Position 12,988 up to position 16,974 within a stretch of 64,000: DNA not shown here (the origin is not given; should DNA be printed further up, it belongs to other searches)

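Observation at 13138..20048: Tandem giant surface-protein paralogs with an unusual central 'stop-transfer + internal signal peptide' helical hairpin and homogenized 3' ends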

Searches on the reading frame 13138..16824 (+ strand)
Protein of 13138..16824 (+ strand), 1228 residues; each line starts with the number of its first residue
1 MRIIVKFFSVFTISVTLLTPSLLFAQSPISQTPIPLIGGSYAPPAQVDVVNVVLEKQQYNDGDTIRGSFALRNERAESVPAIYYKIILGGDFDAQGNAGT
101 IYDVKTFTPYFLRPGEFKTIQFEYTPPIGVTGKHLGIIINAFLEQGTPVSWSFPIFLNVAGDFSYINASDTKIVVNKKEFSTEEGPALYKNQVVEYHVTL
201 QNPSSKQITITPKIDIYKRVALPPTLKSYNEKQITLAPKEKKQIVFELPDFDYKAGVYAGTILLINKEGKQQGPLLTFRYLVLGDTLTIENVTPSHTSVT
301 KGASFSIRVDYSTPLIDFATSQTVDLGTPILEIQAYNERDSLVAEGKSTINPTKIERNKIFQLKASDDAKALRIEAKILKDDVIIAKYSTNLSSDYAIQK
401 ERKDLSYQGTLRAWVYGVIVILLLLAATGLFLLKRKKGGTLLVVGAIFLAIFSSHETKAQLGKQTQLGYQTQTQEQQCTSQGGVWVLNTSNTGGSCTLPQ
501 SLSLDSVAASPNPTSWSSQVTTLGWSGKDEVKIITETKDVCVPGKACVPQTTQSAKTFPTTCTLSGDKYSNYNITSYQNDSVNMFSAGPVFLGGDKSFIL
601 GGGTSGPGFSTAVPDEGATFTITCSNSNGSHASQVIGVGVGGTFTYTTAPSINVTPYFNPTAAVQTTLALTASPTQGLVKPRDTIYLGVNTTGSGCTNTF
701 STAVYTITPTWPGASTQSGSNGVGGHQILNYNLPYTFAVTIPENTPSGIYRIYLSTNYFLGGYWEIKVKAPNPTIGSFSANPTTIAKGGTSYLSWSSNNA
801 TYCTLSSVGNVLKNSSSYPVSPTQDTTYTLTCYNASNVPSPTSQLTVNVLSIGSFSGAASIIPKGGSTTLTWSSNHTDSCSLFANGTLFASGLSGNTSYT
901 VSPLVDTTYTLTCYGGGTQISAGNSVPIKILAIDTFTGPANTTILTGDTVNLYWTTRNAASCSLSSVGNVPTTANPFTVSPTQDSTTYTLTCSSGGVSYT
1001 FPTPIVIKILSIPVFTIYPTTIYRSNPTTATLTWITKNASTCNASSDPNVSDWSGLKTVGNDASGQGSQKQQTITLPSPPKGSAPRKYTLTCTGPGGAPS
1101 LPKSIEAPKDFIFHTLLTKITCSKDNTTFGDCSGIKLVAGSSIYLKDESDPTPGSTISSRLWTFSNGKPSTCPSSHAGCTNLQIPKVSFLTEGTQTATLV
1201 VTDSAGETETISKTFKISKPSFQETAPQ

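Call 3: search_protein_families(library=pfam, proteins=[window:13138-16824:+], max_evalue=1)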
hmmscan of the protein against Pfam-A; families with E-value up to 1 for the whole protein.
window:13138-16824:+ (1228 aa): 4 families
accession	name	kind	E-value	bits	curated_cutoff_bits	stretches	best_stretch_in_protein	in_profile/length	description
PF13567.11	DUF4131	-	0.0034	17.5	31.6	1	416-478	7-67/165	Domain of unknown function (DUF4131)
PF18911.6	PKD_4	-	0.037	14.5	27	1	1156-1216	33-82/85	PKD domain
PF18368.7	Ig_GlcNase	-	0.098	13.2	26.3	0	193-252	32-90/105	Exo-beta-D-glucosaminidase Ig-fold domain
PF19077.6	Big_13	-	0.94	10.4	27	0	1181-1216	63-99/102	Bacterial Ig-like domain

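Call 6: find_homologous_proteins(query=window:13138-16824:+, max_evalue=0.001)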
Query window:13138-16824:+: 8000 candidates shared short words with the query, none scored E <= 0.001.

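Call 13: search_protein_families(library=ncbifam, proteins=[window:13138-16824:+], max_evalue=0.01)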
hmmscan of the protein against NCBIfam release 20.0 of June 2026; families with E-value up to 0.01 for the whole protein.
window:13138-16824:+ (1228 aa): 0 families

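Call 24: find_encoding_contigs(protein=window:13138-16824:+, flank=10000, max_places=6)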
Protein window:13138-16824:+ (1228 aa): no gene with exactly this product is on record in the collection.

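Call 25: search_protein_representatives(protein=window:13222-16821:+)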
Query: 1200 residues. Proteins with E-value up to 0.001 (for the whole library): 4618; up to 1e-10: 1731; up to 1e-30: 294. The best 150 are listed.
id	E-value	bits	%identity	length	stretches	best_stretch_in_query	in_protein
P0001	1.7e-294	996.7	56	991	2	51-805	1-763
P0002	1.3e-265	901.0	99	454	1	1-415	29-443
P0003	2.0e-218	744.7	45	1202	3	640-1200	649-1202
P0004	4.4e-205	700.5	35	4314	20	742-972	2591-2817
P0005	4.7e-161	554.7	45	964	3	18-421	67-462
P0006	1.9e-140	486.5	44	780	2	623-1200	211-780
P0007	6.8e-115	401.8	40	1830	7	743-970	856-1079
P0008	1.0e-97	345.0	38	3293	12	741-985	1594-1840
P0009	7.2e-80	285.8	38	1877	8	743-907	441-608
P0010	4.4e-78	279.9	35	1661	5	747-975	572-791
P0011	6.9e-76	272.7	39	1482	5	744-973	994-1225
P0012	2.0e-74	267.8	32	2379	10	739-1025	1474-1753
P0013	7.1e-72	259.4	36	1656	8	749-1066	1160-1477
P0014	3.5e-70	253.8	34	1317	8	742-938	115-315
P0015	4.6e-69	250.1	38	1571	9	744-890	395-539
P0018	1.7e-66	241.6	33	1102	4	17-419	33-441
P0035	7.6e-56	206.3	32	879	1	18-425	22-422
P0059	1.4e-49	185.6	32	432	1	15-407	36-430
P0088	5.7e-46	173.6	32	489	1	18-367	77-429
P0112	3.9e-43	164.2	32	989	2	18-424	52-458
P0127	1.5e-41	159.0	30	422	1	18-366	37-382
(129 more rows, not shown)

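Call 33: find_encoding_contigs(protein=P0002, flank=5000)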
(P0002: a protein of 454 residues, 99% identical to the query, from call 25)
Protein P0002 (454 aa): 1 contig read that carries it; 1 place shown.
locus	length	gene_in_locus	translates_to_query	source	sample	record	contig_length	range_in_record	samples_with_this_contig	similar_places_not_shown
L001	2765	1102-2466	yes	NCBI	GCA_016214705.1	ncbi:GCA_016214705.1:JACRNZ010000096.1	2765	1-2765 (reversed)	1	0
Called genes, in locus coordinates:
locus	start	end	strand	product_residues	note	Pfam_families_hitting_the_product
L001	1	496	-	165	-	?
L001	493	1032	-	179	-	PF20154:LNT_N (weak)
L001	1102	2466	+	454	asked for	-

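Call 81: find_encoding_contigs(protein=P0059, flank=6000, max_places=3)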
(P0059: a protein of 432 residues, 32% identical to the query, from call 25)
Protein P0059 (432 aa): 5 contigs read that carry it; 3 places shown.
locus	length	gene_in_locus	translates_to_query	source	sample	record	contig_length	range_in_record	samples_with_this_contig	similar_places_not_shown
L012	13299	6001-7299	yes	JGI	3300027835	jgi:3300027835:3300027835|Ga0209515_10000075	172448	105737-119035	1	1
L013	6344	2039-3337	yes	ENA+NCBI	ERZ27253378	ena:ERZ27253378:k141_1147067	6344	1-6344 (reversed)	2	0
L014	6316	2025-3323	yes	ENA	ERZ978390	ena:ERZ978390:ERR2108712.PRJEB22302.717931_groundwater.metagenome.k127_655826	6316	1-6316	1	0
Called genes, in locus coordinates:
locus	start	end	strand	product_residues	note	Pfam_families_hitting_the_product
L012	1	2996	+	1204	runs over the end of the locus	PF07953:Toxin_R_bind_N (faint), PF13385:Laminin_G_3, PF00054:Laminin_G_1 (faint), PF02210:Laminin_G_2 (faint), PF02973:Sialidase (faint), PF00354:Pentaxin (faint), PF13385:Laminin_G_3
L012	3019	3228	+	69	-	-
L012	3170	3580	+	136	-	PF05168:HEPN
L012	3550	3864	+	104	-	PF18765:Polbeta (weak), PF01909:NTP_transf_2 (weak)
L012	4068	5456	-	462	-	PF07676:PD40 (weak), PF26549:Tricorn_N (weak)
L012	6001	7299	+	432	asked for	-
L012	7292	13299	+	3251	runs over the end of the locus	PF07705:CARDB (faint), PF25788:Ig_Rha78A_N (weak)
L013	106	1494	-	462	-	PF07676:PD40 (weak), PF26549:Tricorn_N (weak)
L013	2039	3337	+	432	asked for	-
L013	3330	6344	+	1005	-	?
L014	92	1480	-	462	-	PF07676:PD40 (weak), PF26549:Tricorn_N (weak)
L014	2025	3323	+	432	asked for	-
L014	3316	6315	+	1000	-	?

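Call 84: find_encoding_contigs(protein=P0088, flank=6000, max_places=3)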
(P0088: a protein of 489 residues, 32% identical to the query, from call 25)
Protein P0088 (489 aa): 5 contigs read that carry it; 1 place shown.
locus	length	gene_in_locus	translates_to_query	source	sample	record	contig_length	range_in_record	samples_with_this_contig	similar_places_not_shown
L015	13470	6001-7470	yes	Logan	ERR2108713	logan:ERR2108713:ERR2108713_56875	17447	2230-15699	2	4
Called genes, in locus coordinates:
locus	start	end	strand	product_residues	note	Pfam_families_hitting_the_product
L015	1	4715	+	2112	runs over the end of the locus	-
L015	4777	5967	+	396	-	PF13173:AAA_14, PF13635:DUF4143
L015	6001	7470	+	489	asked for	-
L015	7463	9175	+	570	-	-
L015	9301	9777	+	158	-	-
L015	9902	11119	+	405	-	PF00482:T2SSF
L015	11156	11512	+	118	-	PF05635:23S_rRNA_IVP, PF22296:bAvd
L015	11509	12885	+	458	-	PF07963:N_methyl, PF13620:CarboxypepD_reg, PF13715:CarbopepD_reg_2 (faint)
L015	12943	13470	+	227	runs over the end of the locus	-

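Call 85: find_encoding_contigs(protein=P0127, flank=6000, max_places=3)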
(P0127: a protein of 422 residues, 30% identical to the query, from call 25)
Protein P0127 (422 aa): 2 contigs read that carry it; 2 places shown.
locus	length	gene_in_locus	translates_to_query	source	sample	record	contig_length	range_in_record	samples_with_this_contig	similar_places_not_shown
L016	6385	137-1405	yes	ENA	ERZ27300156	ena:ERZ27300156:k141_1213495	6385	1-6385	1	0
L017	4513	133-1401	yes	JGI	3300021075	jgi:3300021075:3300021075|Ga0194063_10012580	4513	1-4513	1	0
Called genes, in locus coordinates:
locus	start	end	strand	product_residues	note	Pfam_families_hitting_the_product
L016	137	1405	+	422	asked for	-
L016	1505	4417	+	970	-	-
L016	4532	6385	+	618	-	?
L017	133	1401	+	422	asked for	-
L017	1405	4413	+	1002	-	-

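Call 93: find_encoding_contigs(protein=P0006, flank=4000, max_places=4)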
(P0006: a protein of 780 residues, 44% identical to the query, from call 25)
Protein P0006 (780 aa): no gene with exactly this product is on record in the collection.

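Call 96: find_encoding_contigs(protein=P0035, flank=5000, max_places=2)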
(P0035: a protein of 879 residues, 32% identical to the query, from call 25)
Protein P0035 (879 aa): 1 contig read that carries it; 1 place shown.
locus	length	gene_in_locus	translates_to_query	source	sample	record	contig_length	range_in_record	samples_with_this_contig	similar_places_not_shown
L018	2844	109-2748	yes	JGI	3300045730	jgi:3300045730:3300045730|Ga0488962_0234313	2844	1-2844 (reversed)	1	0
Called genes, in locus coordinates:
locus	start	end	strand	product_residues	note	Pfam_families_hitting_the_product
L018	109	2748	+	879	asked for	-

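Call 97: find_encoding_contigs(protein=P0112, flank=5000, max_places=2)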
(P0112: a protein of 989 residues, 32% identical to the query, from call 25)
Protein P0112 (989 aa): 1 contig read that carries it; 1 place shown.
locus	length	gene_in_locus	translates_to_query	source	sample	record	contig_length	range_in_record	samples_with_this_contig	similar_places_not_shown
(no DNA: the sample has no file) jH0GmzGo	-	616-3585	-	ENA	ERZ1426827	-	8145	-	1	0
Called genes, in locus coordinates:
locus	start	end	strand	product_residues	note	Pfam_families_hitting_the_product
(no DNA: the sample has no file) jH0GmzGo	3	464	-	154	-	?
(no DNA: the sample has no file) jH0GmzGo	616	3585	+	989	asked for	-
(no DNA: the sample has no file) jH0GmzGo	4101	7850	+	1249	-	PF07953:Toxin_R_bind_N (weak), PF13385:Laminin_G_3, PF02210:Laminin_G_2 (faint), PF13385:Laminin_G_3, PF00354:Pentaxin (weak), PF18998:Flg_new_2 (weak)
